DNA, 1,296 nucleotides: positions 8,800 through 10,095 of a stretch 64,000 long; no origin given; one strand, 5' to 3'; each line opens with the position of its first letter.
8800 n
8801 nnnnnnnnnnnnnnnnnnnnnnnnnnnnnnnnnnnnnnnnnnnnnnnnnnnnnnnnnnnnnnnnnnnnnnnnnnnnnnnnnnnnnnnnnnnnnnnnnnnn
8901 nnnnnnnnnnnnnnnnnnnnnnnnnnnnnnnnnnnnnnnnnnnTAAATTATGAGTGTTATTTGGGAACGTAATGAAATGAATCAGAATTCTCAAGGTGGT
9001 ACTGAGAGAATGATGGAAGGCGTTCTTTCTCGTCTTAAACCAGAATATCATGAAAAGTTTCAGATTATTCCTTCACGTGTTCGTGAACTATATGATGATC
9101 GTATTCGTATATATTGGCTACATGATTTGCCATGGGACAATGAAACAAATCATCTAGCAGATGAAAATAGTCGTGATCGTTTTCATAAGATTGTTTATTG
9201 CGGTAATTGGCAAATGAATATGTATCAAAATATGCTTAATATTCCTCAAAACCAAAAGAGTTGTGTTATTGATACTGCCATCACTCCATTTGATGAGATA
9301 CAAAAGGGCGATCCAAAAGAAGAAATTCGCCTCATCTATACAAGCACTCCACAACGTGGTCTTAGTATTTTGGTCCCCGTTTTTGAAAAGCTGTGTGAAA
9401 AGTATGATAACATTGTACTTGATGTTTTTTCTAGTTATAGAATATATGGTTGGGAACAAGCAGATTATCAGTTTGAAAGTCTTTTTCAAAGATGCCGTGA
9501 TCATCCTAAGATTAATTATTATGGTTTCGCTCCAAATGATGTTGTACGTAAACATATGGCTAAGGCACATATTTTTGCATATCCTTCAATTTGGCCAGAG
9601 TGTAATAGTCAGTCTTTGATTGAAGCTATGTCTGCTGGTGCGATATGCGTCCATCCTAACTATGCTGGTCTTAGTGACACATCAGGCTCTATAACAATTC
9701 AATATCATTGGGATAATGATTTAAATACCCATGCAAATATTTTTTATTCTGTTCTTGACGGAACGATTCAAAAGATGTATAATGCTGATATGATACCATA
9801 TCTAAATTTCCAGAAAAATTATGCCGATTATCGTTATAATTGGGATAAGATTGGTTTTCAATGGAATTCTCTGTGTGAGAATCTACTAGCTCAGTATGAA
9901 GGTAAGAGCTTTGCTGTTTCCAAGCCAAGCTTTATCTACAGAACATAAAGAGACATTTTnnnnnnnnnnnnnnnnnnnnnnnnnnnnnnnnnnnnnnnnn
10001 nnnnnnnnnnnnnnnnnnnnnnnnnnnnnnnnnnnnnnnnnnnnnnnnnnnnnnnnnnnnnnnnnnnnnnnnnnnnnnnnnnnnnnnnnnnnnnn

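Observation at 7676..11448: Phage-borne heptose-phosphate pathway genes with glycosyltransferases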

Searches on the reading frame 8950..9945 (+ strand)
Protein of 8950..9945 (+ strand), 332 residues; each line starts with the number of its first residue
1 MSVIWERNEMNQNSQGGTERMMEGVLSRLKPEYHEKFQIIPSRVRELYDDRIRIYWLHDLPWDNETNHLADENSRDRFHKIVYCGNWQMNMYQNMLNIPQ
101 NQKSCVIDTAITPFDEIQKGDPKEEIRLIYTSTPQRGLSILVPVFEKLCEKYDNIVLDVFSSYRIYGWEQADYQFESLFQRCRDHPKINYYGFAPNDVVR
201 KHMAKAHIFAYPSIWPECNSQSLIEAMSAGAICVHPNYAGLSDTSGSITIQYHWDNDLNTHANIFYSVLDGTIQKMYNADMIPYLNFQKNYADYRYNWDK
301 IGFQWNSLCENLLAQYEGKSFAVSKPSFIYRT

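Call 3: search_protein_families(library=pfam, proteins=[window:8950-9945:+], max_evalue=0.01)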
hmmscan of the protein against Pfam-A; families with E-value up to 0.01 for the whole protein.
window:8950-9945:+ (332 aa): 2 families
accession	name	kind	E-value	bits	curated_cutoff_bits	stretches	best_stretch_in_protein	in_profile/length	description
PF00534.26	Glycos_transf_1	-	8e-09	35.7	26.4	1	133-244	25-130/172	Glycosyl transferases group 1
PF13692.12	Glyco_trans_1_4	-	4e-07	30.8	27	1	134-243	13-113/142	Glycosyl transferases group 1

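Call 4: search_protein_families(library=ncbifam, proteins=[window:8950-9945:+], max_evalue=0.01)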
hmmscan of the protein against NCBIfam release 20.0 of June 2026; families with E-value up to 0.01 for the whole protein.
window:8950-9945:+ (332 aa): 2 families
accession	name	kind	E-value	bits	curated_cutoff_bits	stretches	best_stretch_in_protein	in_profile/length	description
NF012028.0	PRK15484.1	subfamily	6.9e-06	25.4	618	1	128-306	196-372/380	lipopolysaccharide N-acetylglucosaminyltransferase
NF041876.1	EPS_EpsE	equivalog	0.0004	19.7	400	1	178-242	268-331/389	exopolysaccharide biosynthesis GT4 family glycosyltransferase EpsE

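Call 5: search_protein_families(library=phrogs, proteins=[window:8950-9945:+], max_evalue=0.001)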
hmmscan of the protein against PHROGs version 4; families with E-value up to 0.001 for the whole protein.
window:8950-9945:+ (332 aa): 1 family
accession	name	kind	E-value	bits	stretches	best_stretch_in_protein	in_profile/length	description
phrog_2170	-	moron, auxiliary metabolic gene and host takeover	2.2e-39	136.6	1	68-312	117-372/374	glycosyltransferase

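Call 20: search_dna_similar(query=window:8950-9945:+, collection=phages, mode=protein, max_rows=40)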
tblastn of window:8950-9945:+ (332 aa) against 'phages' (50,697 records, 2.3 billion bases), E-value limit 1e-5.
Records with a match: 18; places in all: 18; records where one place covers at least 80% of the query: 16.
Best place of each record, by identity: <60% 18.
By first word of the organism name: Sinorhizobium 7; Caudoviricetes 3; Caulobacter 2; Pelagibacter 2; Stenotrophomonas 1; Ochrobactrum 1; Rhizobium 1; Marine 1.
By host as written in the record: Sinorhizobium meliloti 7; - 4; Caulobacter crescentus CB15 2; Candidatus Pelagibacter sp. HTCC1062 2; Stenotrophomonas maltophilia D1571 1; Ochrobactrum sp. POC9 1; Rhizobium phaseoli I1_18 1.
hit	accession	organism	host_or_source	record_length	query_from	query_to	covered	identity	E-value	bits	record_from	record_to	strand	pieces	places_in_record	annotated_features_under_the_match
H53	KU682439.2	Stenotrophomonas phage vB_SmaS-DLP_6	Stenotrophomonas maltophilia D1571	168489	4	312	93%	49.2%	3e-91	303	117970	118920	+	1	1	glycosyl transferase protein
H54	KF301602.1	Caulobacter phage Cr30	Caulobacter crescentus CB15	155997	1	323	97%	44.3%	3e-82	277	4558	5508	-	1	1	glycosyl transferase, family 2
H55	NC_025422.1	Caulobacter phage Cr30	Caulobacter crescentus CB15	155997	1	323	97%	44.3%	3e-82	277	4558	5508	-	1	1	glycosyltransferase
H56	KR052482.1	Sinorhizobium phage phiN3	Sinorhizobium meliloti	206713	7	312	92%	37.1%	5e-57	204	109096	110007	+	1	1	glycosyltransferase-family protein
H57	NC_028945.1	Sinorhizobium phage phiN3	Sinorhizobium meliloti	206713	7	312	92%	37.1%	5e-57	204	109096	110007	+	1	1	glycosyltransferase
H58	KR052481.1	Sinorhizobium phage phiM19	Sinorhizobium meliloti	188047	7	312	92%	36.5%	2e-55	200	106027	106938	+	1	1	glycosyltransferase-family protein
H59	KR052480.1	Sinorhizobium phage phiM7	Sinorhizobium meliloti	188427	7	312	92%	36.5%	2e-55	200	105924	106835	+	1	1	glycosyltransferase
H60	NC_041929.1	Sinorhizobium phage phiM7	Sinorhizobium meliloti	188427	7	312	92%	36.5%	2e-55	200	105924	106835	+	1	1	glycosyltransferase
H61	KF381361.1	Sinorhizobium phage phiM12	Sinorhizobium meliloti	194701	7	312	92%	36.5%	2e-55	200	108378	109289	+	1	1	glycosyl transferase-family protein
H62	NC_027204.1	Sinorhizobium phage phiM12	Sinorhizobium meliloti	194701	7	312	92%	36.5%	2e-55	200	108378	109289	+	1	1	glycosyltransferase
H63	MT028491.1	Ochrobactrum phage vB_OspM_OC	Ochrobactrum sp. POC9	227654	13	290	84%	35.7%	2e-49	182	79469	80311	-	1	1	glycosyltransferase family 1 protein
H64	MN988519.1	Rhizobium phage RHph_I1_18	Rhizobium phaseoli I1_18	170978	8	252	74%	38.1%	6e-53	192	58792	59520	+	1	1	putative glycosyltransferase protein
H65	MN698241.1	Pelagibacter phage HTVC027P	Candidatus Pelagibacter sp. HTCC1062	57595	11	305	89%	29.6%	2e-34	139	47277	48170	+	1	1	glycosyltransferase | hypothetical protein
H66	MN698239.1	Pelagibacter phage HTVC023P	Candidatus Pelagibacter sp. HTCC1062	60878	7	319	94%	26.6%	9e-27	116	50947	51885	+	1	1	glycosyl transferases group 1 | hypothetical protein (x2)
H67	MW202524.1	Caudoviricetes sp.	Manatee Spring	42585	56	324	81%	23.4%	1e-9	66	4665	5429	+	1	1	beta4glucosyltransferase | gtA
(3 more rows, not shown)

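Call 23: get_annotated_region(hit=H62, flank=7000)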
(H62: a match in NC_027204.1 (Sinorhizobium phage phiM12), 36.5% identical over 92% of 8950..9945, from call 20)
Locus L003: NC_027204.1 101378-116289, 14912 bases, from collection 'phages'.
description: Sinorhizobium phage phiM12, complete genome.
organism: Sinorhizobium phage phiM12 (NCBI taxid 1357423)
taxonomy: Viruses; Duplodnaviria; Heunggongvirae; Uroviricota; Caudoviricetes; Emdodecavirus; Emdodecavirus M12
host: Sinorhizobium meliloti; source: -; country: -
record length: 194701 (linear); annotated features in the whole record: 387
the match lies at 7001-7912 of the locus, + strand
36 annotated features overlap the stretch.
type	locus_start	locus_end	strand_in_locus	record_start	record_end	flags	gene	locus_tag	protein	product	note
CDS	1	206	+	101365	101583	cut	-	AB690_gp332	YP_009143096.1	hypothetical protein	-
CDS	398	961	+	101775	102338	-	-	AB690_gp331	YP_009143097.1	Appr-1-p processing protein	contains domain Macro_Appr_pase[cd02900], Macro domain, Appr-1-pase family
CDS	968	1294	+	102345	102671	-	-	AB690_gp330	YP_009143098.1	hypothetical protein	-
CDS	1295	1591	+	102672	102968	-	-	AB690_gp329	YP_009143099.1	hypothetical protein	-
CDS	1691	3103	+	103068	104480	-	-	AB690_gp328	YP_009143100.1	RNA-binding protein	contains [pfam11443], Domain of unknown function (DUF2828)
CDS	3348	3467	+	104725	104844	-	-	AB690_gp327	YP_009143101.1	hypothetical protein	-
CDS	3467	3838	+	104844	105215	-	-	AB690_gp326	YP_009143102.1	hypothetical protein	-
CDS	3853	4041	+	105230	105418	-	-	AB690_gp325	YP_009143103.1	hypothetical protein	-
CDS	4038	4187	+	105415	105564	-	-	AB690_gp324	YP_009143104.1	hypothetical protein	-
CDS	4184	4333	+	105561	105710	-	-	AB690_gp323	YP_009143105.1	hypothetical protein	-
CDS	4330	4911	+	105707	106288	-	-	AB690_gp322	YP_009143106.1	hypothetical protein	-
CDS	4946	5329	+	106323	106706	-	-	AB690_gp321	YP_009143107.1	hypothetical protein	-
tRNA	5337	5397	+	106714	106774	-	-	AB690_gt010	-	tRNA-TERM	-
CDS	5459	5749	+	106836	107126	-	-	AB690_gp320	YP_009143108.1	hypothetical protein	-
CDS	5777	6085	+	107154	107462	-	-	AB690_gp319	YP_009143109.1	hypothetical protein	-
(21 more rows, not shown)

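Call 24: get_annotated_region(hit=H53, flank=7000)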
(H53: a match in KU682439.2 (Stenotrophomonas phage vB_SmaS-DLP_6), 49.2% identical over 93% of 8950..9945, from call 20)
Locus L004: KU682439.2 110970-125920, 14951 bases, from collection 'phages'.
description: Stenotrophomonas phage vB_SmaS-DLP_6, complete genome.
organism: Stenotrophomonas phage vB_SmaS-DLP_6 (NCBI taxid 1651816)
taxonomy: Viruses; Duplodnaviria; Heunggongvirae; Uroviricota; Caudoviricetes
host: Stenotrophomonas maltophilia D1571; source: soil; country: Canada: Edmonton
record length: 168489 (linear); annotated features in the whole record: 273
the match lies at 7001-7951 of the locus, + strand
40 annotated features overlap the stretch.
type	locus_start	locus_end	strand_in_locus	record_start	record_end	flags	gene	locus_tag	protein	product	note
tRNA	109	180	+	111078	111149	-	-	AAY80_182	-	tRNA-Val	tRNA-Val-GAC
CDS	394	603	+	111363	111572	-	-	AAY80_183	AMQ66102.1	hypothetical protein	-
tRNA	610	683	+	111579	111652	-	-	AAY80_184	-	tRNA-Arg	tRNA-Arg-TCT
CDS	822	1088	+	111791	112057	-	-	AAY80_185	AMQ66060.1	hypothetical protein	-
tRNA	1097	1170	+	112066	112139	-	-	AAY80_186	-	tRNA-Leu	tRNA-Leu-GAG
tRNA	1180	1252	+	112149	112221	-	-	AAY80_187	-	tRNA-Phe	tRNA-Phe-GAA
tRNA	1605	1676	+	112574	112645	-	-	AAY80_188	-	tRNA-His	tRNA-His-GTG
tRNA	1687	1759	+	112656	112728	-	-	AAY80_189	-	tRNA-Lys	tRNA-Lys-CTT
tRNA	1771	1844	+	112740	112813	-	-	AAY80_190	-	tRNA-Arg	tRNA-Arg-ACG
CDS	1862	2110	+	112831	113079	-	-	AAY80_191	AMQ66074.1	GroES molecular chaperone protein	-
tRNA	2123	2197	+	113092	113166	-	-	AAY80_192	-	tRNA-Pro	tRNA-Pro-CGG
tRNA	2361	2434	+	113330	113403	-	-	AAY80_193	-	tRNA-Leu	tRNA-Leu-CAG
CDS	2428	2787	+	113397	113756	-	-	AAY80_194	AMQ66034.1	hypothetical protein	-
tRNA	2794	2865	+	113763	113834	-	-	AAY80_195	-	tRNA-TERM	tRNA-Sup-CTA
CDS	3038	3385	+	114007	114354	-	-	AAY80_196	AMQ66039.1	hypothetical protein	-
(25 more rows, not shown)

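Call 48: search_solved_structures(query=window:8950-9945:+, show_alignments=1, max_evalue=0.01)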
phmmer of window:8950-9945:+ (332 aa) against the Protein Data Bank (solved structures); distinct sequences matched with E-value up to 0.01: 0.

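Call 50: find_homologous_proteins(query=window:8950-9945:+, max_evalue=1e-10)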
Query window:8950-9945:+ (332 aa): 3791 proteins with E <= 1e-10 among 4131 candidates; the best 120 are listed.
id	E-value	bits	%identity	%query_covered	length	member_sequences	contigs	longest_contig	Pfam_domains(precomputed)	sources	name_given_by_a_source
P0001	7.9e-233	790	100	100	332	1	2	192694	PF00534.27,PF13692.13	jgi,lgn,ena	jgi:glycosyltransferase involved in cell wall biosynthesis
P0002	4.9e-218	742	94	100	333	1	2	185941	PF00534.27,PF13692.13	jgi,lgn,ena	jgi:glycosyltransferase involved in cell wall biosynthesis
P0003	9.5e-208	708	88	100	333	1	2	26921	PF00534.27,PF13692.13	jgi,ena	jgi:glycosyltransferase involved in cell wall biosynthesis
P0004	2.2e-191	654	81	100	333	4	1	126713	PF00534.27,PF13692.13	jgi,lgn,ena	jgi:glycosyltransferase involved in cell wall biosynthesis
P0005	3.0e-188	644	79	100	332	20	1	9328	PF00534.27,PF13692.13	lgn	-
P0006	3.5e-187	640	80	100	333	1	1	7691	PF00534.27,PF13692.13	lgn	-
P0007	5.6e-186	636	78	100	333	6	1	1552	PF00534.27,PF13692.13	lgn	-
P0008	6.4e-186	636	81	100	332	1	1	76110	PF00534.27,PF13692.13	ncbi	-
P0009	1.7e-184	631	79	100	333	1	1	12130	PF00534.27,PF13692.13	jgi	jgi:UDP-glucose:(glucosyl)LPS alpha-1,2-glucosyltransferase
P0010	1.0e-179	616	76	99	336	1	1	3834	PF00534.27,PF13692.13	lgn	-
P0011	6.5e-175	600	74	99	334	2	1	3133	PF00534.27,PF13692.13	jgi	jgi:UDP-glucose:(glucosyl)LPS alpha-1,2-glucosyltransferase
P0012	1.4e-174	599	75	99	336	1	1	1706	PF00534.27,PF13692.13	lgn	-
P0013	4.6e-174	597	74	100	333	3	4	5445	PF00534.27,PF13692.13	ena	-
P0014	1.8e-171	588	73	100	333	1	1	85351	PF00534.27,PF13692.13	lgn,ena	-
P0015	1.4e-169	582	72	99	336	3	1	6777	PF00534.27,PF13692.13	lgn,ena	-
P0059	3.2e-133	463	60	99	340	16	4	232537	PF00534.27,PF13692.13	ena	-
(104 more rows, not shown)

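Call 53: find_encoding_contigs(protein=P0059, flank=10000, max_places=2)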
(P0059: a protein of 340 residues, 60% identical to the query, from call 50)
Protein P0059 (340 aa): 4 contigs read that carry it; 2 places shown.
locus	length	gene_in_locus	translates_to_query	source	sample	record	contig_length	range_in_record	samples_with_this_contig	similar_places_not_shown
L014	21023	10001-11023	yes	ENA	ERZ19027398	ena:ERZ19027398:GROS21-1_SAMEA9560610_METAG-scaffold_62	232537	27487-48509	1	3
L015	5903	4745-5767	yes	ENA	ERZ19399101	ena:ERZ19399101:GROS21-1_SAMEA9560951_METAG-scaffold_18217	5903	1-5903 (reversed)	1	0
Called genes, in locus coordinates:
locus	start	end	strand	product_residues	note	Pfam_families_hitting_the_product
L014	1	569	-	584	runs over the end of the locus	PF07230:Portal_T4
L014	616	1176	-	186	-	PF23849:Phage_TTP_2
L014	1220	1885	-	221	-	PF07460:NUMOD3 (weak)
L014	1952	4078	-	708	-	PF22671:Gp18_domIII_N, PF04984:Phage_sheath_1, PF17482:Phage_sheath_1C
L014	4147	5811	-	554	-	PF03237:Terminase_6N, PF17289:Terminase_6C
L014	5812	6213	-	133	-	PF11053:DNA_Packaging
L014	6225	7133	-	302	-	PF16724:T4-gp15_tss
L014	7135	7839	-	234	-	PF11649:T4_neck-protein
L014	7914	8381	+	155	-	-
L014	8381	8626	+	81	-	PF00462:Glutaredoxin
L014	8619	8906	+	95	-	PF10902:WYL_2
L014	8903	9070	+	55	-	-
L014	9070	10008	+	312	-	PF01370:Epimerase, PF04321:RmlD_sub_bind, PF07993:NAD_binding_4 (faint), PF16363:GDP_Man_Dehyd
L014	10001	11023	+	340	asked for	PF00534:Glycos_transf_1, PF13692:Glyco_trans_1_4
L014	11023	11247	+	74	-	-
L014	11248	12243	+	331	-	PF00288:GHMP_kinases_N, PF08544:GHMP_kinases_C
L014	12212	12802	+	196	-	PF13580:SIS_2, PF01380:SIS (weak)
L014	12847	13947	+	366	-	-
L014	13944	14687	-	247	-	PF26809:Phage_T4_gp13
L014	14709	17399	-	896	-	-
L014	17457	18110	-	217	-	-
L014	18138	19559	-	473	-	PF00754:F5_F8_type_C (faint)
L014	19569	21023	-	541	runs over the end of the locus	-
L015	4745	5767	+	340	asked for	PF00534:Glycos_transf_1, PF13692:Glyco_trans_1_4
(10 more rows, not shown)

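Call 54: find_related_loci(query=A1, collection=viral_contigs, flank=10000)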
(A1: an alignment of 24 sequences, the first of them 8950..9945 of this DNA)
Query A1 (332 aa) in viral_contigs; peptide patterns used: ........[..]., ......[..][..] (x = any residue, [..] = any of these).
599 stretches matched a pattern (row limit reached: there are more); 587 encode a relative of the query (tblastn E <= 1e-3); the best 80 are kept; 80 distinct loci.
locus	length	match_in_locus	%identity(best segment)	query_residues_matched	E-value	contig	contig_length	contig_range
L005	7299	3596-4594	88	1-332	0e+0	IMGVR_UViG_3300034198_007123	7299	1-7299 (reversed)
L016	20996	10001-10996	80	1-332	0e+0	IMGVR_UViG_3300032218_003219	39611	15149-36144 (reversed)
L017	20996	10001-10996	74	4-332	9e-177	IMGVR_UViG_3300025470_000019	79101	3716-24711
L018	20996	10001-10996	80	1-332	0e+0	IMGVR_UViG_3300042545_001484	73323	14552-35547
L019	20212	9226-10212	72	4-332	2e-171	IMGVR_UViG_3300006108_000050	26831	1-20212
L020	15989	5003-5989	68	4-332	7e-167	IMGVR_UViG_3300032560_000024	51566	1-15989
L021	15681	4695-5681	68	4-332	7e-167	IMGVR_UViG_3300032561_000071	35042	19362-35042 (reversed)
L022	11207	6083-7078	68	1-332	4e-162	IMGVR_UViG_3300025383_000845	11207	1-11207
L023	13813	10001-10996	68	1-332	4e-162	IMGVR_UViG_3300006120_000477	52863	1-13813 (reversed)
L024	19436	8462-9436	63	5-329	3e-146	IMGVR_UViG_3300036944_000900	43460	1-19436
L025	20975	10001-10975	63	5-332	7e-146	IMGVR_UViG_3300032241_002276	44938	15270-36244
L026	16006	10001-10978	64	2-331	2e-144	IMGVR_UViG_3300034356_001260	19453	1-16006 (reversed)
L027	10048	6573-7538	62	1-323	6e-140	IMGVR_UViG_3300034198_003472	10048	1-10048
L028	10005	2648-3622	61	6-332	8e-138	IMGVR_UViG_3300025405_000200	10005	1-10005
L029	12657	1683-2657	61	6-332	8e-138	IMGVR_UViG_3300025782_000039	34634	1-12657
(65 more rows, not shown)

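Call 58: predict_structure(alignment_id=A1)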
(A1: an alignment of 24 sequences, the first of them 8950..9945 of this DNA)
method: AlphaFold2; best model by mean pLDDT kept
length: 332 residues; sequences in the alignment: 24
mean_pLDDT: 93.1   pTM: 0.90
mean pLDDT of the five models: 93.1, 92.5, 92.1, 90.5, 88.8
residues with pLDDT >= 90: 272; 70-90: 46; 50-70: 13; < 50: 1
segments of 3 or more residues with pLDDT < 50: none
pLDDT, mean of each block of 10 residues (from residue 1): 74 86 94 93 79 93 89 92 96 95 95 95 97 96 99 98 91 97 98 94 98 94 97 97 96 96 98 95 97 97 98 93 71 59
secondary structure, 60 per line:
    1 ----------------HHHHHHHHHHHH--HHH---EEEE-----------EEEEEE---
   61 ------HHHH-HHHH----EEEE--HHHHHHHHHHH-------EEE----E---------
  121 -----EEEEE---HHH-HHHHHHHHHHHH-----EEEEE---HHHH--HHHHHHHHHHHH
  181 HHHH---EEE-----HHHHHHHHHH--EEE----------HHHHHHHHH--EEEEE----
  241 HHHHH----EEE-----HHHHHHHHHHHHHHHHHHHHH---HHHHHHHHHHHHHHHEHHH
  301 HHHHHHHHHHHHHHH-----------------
elements in order: H17-28 E37-40 E52-57 H67-70 H72-75 E80-83 H86-96 E104-106 E126-130 H138-149 E155-159 H163-166 H169-184 E188-190 H196-205 E208-210 H221-229 E232-236 H241-245 E250-252 H258-278 H282-296 H298-315
